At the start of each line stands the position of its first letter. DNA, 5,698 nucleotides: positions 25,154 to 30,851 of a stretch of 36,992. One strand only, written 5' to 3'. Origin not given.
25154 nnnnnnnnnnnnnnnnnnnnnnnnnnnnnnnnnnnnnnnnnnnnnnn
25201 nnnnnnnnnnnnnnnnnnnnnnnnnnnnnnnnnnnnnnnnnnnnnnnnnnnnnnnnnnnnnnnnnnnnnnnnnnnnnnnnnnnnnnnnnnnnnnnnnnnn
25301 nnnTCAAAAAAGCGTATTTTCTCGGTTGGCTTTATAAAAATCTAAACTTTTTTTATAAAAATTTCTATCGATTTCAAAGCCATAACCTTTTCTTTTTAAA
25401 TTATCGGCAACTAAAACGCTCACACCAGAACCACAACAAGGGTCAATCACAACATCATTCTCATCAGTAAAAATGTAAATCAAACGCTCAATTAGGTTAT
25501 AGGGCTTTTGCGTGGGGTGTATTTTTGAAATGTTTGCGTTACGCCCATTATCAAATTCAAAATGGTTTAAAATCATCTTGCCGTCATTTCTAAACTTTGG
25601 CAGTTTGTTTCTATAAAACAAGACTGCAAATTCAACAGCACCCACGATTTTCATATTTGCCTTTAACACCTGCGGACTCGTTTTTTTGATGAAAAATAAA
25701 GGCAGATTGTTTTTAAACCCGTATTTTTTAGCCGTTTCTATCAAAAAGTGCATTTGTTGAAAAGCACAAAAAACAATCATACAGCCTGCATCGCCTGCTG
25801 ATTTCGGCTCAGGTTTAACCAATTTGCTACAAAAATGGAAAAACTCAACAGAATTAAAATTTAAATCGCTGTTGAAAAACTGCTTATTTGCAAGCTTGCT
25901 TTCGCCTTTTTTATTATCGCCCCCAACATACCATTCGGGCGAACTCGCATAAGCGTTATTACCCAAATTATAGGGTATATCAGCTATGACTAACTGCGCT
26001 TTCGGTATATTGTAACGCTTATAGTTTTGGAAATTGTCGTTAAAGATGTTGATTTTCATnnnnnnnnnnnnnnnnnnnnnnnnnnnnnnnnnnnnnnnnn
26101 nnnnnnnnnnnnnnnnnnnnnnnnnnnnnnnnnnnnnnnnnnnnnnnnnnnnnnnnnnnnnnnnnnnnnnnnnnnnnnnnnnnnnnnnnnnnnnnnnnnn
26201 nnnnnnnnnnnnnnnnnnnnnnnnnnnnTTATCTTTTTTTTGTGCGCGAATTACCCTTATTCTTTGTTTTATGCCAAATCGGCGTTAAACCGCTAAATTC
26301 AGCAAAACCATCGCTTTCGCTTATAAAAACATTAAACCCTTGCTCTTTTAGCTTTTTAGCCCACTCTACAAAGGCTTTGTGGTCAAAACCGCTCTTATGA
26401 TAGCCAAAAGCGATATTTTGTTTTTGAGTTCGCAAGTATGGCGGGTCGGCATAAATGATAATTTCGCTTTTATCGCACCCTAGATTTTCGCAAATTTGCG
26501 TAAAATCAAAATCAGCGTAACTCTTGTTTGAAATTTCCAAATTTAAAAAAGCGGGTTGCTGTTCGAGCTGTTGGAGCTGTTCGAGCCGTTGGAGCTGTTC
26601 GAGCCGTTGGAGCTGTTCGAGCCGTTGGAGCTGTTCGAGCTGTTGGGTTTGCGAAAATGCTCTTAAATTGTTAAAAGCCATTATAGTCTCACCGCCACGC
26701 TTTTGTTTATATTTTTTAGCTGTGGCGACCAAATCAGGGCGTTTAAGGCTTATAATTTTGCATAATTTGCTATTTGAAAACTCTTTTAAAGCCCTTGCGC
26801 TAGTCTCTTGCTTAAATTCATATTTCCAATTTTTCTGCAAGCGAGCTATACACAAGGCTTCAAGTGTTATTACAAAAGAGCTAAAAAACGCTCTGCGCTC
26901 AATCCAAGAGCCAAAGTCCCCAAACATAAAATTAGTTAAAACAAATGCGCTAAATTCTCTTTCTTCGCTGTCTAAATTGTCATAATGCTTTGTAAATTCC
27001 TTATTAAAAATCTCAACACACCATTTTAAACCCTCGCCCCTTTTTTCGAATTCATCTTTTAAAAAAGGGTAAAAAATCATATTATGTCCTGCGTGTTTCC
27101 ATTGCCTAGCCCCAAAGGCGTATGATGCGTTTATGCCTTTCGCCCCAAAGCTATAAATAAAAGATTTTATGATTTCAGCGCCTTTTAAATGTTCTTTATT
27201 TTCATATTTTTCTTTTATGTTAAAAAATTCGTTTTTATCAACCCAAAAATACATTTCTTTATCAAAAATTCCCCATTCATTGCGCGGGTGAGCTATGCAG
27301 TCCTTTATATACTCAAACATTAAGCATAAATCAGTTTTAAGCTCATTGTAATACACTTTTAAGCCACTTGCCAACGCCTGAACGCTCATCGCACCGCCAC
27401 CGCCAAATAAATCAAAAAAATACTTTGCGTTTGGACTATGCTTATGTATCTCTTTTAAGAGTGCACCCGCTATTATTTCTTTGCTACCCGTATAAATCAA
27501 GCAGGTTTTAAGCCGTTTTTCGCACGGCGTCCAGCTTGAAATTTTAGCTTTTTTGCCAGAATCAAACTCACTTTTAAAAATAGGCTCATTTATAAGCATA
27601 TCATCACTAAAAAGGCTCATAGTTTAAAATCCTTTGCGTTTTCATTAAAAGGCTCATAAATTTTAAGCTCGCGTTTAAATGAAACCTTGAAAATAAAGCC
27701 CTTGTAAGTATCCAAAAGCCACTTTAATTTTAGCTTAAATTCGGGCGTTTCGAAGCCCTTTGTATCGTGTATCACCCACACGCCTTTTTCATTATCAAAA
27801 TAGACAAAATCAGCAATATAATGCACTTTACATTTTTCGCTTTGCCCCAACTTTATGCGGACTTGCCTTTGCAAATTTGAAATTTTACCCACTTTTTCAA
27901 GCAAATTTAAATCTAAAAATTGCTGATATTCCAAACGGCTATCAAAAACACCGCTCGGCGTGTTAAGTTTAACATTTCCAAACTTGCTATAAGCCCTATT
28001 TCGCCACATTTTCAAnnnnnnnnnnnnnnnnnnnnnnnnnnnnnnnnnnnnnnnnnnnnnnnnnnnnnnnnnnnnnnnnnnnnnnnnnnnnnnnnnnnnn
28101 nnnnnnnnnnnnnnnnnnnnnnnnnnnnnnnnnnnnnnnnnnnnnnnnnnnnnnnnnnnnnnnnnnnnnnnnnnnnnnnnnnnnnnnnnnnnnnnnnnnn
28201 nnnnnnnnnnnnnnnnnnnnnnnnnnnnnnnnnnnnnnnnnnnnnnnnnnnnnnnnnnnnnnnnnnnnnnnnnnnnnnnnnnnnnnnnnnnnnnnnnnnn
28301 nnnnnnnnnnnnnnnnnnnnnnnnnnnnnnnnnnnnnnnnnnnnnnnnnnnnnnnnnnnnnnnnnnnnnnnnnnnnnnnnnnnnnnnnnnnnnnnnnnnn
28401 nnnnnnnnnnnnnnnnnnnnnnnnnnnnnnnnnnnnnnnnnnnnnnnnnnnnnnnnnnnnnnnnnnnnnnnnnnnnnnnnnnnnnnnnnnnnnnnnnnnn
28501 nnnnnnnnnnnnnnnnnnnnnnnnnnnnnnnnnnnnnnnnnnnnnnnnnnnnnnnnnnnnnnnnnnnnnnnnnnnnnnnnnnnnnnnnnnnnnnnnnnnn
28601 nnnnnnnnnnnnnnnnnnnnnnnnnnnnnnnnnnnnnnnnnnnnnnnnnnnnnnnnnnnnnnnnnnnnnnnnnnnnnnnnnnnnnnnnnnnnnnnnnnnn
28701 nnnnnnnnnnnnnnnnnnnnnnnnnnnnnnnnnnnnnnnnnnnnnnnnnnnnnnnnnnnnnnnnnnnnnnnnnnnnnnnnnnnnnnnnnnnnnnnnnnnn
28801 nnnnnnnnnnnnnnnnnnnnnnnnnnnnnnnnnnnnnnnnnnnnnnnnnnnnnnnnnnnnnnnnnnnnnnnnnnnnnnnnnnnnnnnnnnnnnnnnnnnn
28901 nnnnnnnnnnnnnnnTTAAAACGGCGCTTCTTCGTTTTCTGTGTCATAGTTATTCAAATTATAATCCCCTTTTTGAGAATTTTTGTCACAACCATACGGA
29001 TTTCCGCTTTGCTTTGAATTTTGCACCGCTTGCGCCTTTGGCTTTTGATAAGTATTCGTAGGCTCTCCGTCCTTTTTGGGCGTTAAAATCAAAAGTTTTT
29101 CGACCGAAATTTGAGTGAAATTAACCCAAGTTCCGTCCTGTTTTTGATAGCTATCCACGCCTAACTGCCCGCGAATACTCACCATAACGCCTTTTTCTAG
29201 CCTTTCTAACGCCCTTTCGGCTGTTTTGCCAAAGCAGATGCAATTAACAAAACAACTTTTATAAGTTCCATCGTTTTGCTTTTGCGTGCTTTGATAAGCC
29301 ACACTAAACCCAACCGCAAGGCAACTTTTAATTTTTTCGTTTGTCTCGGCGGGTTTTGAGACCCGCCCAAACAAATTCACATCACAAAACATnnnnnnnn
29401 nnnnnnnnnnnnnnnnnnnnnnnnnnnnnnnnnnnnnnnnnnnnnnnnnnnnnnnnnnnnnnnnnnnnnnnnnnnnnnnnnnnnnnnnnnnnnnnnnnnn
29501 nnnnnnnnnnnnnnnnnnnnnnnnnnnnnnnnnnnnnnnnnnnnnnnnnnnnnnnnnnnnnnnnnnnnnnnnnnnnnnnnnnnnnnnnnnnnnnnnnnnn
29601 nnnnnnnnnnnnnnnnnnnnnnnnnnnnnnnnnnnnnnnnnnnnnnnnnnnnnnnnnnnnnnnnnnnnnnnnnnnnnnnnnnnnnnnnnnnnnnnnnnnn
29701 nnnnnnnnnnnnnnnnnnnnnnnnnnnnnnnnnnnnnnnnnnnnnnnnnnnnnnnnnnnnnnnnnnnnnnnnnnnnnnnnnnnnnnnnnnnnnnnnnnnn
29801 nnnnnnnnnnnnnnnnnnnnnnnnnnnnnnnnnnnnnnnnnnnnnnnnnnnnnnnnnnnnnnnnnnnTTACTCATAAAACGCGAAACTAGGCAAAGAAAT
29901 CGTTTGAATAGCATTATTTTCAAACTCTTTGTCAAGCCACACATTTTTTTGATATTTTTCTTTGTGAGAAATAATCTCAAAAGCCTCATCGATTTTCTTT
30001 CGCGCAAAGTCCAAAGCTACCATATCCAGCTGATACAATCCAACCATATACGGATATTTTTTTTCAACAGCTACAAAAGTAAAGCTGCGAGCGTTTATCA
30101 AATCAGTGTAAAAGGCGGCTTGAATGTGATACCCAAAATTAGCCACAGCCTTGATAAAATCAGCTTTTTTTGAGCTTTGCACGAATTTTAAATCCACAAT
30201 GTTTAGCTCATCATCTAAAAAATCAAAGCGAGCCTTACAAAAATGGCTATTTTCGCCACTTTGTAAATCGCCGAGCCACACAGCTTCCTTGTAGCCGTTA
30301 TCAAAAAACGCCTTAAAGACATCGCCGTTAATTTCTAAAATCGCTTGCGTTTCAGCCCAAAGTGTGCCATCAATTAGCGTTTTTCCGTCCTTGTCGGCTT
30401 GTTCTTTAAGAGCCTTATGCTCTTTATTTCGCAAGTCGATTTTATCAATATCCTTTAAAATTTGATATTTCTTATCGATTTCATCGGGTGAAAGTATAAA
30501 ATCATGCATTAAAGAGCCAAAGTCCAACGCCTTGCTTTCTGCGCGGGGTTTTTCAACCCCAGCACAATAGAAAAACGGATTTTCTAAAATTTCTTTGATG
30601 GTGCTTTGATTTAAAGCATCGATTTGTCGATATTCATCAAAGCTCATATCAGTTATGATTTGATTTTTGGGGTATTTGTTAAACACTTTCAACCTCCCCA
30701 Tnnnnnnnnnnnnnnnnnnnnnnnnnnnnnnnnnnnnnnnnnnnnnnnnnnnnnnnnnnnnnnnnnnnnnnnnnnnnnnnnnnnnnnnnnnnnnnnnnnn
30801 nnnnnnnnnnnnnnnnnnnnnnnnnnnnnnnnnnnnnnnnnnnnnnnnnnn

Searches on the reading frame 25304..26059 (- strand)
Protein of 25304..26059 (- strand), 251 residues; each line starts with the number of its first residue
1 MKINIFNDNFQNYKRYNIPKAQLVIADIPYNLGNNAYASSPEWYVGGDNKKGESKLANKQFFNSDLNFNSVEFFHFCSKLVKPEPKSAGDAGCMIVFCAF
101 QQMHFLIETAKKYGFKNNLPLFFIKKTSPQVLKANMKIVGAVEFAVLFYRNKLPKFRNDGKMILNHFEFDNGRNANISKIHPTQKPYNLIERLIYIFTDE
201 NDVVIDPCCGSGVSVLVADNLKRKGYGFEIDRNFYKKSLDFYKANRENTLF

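Call 78: search_protein_families(library=phrogs, proteins=[window:25304-26059:-], max_evalue=0.001)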
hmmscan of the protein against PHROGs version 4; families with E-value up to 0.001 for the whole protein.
window:25304-26059:- (251 aa): 8 families
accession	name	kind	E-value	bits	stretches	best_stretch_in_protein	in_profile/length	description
phrog_67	-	other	2.4e-37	130.4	1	3-236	124-337/743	DNA methyltransferase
phrog_3008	-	other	4.4e-17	63.2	1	162-236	128-205/244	DNA methyltransferase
phrog_18293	-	other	7.9e-16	59.1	1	176-244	41-109/119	methyltransferase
phrog_498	-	other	4.3e-15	56.3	1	20-235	222-413/633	DNA methyltransferase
phrog_23085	-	unknown function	6e-09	36.7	1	165-239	27-102/138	-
phrog_23148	-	unknown function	2.6e-07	31.8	1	179-240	83-144/165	-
phrog_16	-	DNA, RNA and nucleotide metabolism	1.2e-06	28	1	180-248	847-915/986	DNA helicase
phrog_6952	-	other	5.9e-05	24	1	181-237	114-170/181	DNA methyltransferase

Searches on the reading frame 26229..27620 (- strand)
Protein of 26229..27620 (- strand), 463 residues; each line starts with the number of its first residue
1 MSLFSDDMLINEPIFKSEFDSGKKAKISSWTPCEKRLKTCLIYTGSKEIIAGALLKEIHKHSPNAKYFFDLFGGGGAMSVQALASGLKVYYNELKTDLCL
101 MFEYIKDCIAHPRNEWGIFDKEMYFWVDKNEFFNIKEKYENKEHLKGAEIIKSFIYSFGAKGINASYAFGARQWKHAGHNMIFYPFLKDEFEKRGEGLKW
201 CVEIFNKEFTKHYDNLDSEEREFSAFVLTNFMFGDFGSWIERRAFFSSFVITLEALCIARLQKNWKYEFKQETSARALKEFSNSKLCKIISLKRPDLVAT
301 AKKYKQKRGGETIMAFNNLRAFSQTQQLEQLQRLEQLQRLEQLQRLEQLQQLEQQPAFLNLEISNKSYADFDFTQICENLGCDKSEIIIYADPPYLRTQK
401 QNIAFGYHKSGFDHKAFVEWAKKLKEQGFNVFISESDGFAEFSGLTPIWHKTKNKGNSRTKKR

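Call 78: search_protein_families(library=phrogs, proteins=[window:26229-27620:-], max_evalue=0.001)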
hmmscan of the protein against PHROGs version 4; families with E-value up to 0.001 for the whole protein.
window:26229-27620:- (463 aa): 3 families
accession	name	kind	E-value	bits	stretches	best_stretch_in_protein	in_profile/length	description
phrog_56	-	other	3.9e-23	83.6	2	339-437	205-283/647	DNA methyltransferase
phrog_1996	-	other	1.1e-06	29.6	1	382-437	51-103/150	DNA methyltransferase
phrog_36652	-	unknown function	3.3e-05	24.7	1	320-419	25-115/219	-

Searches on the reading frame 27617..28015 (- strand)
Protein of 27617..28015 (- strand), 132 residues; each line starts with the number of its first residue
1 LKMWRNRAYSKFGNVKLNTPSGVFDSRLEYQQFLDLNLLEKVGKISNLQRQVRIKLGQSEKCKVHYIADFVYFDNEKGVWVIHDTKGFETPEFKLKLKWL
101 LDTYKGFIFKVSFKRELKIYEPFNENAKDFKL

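Call 87: search_protein_families(library=phrogs, proteins=[window:27617-28015:-], max_evalue=0.001)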
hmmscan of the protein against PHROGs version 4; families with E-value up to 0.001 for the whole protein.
window:27617-28015:- (132 aa): 2 families
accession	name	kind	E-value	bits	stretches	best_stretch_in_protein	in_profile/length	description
phrog_190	-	DNA, RNA and nucleotide metabolism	1.3e-15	58.6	1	2-112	168-282/338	Holliday junction resolvase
phrog_32087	-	unknown function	2.6e-09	38.2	1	50-101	3-57/67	-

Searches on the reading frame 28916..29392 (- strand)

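Call 78: search_protein_families(library=phrogs, proteins=[window:28916-29392:-], max_evalue=0.001)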
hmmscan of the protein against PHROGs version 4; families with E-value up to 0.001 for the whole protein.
window:28916-29392:- (158 aa): 3 families
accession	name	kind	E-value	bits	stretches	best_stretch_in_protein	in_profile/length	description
phrog_44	-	DNA, RNA and nucleotide metabolism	1.6e-22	81.5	1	4-134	89-206/271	single strand DNA binding protein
phrog_24930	-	unknown function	0.00015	23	1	31-150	27-137/173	-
phrog_26861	-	unknown function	0.00048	20.4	1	39-85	166-211/242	-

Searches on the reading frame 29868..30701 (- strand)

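Call 78: search_protein_families(library=phrogs, proteins=[window:29868-30701:-], max_evalue=0.001)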
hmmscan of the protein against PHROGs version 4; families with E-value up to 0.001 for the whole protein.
window:29868-30701:- (277 aa): 3 families
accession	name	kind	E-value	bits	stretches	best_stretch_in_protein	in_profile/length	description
phrog_412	-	DNA, RNA and nucleotide metabolism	1.7e-49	170.3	1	12-276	137-408/440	exonuclease VIII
phrog_607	-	DNA, RNA and nucleotide metabolism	9.2e-10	38.4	1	166-231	769-834/883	exonuclease VII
phrog_1227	-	DNA, RNA and nucleotide metabolism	3.3e-09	37.4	1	32-245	21-233/268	exonuclease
